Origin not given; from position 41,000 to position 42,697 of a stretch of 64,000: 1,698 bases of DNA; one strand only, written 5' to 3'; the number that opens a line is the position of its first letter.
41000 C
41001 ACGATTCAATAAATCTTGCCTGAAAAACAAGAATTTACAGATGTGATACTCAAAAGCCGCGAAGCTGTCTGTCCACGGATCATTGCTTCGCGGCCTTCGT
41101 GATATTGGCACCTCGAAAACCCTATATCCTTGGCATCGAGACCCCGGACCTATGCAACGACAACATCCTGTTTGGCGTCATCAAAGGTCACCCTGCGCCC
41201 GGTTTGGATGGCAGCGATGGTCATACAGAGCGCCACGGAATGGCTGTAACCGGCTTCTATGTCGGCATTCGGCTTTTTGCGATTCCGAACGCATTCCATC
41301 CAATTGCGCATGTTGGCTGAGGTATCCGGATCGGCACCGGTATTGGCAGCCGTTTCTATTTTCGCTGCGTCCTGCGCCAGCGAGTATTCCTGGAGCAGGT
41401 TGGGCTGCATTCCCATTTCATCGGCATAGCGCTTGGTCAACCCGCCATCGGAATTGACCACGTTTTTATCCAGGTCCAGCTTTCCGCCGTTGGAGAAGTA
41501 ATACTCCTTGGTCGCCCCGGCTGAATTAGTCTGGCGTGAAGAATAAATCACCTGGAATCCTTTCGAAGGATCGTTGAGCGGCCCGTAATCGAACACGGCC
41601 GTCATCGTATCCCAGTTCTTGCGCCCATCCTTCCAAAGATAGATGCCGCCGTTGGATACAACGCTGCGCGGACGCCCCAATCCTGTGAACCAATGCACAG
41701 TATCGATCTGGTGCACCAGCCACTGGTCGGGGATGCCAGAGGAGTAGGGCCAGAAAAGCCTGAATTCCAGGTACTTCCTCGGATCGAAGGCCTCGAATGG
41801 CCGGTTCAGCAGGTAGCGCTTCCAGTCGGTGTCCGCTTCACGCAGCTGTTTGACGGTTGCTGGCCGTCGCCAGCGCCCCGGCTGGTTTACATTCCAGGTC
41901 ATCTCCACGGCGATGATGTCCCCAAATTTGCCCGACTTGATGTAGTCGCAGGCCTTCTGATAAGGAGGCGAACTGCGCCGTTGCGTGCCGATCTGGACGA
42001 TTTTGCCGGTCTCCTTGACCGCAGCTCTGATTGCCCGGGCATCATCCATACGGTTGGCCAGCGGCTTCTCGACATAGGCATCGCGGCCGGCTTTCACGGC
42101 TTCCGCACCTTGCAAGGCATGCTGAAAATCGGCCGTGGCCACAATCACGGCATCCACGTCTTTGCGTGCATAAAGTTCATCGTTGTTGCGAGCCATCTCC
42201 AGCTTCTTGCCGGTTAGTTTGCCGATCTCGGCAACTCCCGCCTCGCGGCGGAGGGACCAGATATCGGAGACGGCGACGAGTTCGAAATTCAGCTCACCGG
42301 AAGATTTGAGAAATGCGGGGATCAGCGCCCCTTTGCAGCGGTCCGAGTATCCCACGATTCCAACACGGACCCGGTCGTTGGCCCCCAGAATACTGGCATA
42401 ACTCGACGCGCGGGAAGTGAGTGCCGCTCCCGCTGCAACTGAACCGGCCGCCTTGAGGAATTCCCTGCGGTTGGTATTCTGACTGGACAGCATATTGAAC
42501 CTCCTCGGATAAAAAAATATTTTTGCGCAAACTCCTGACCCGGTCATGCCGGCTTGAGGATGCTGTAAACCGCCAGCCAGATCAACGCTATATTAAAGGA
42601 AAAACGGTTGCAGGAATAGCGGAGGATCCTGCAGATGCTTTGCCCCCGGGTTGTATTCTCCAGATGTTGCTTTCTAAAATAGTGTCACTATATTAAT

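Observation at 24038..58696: Recurring, apparently uncharacterised ~105-aa module in ~20 copies across five large secreted proteins with different enzymatic heads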

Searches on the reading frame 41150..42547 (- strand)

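Call 52: search_protein_families(library=pfam, proteins=[window:41150-42547:-], max_evalue=0.001)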
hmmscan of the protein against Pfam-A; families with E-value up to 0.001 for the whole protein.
window:41150-42547:- (465 aa): 5 families
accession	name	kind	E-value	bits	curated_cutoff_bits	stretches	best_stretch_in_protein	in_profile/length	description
PF01408.29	GFO_IDH_MocA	-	1.4e-12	48.8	24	1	60-187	1-119/120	Oxidoreductase family, NAD-binding Rossmann fold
PF19051.5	GFO_IDH_MocA_C2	-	5.5e-07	29.8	23.3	1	405-463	177-235/254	Oxidoreductase family, C-terminal alpha/beta domain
PF22725.1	GFO_IDH_MocA_C3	-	3.6e-06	27.4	27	0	196-321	1-92/124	GFO/IDH/MocA C-terminal domain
PF02894.22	GFO_IDH_MocA_C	-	3.8e-05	24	22.9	0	410-454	173-217/218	Oxidoreductase family, C-terminal alpha/beta domain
PF10518.14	TAT_signal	-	9.3e-05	22.6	22.7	1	25-43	2-20/21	TAT (twin-arginine translocation) pathway signal sequence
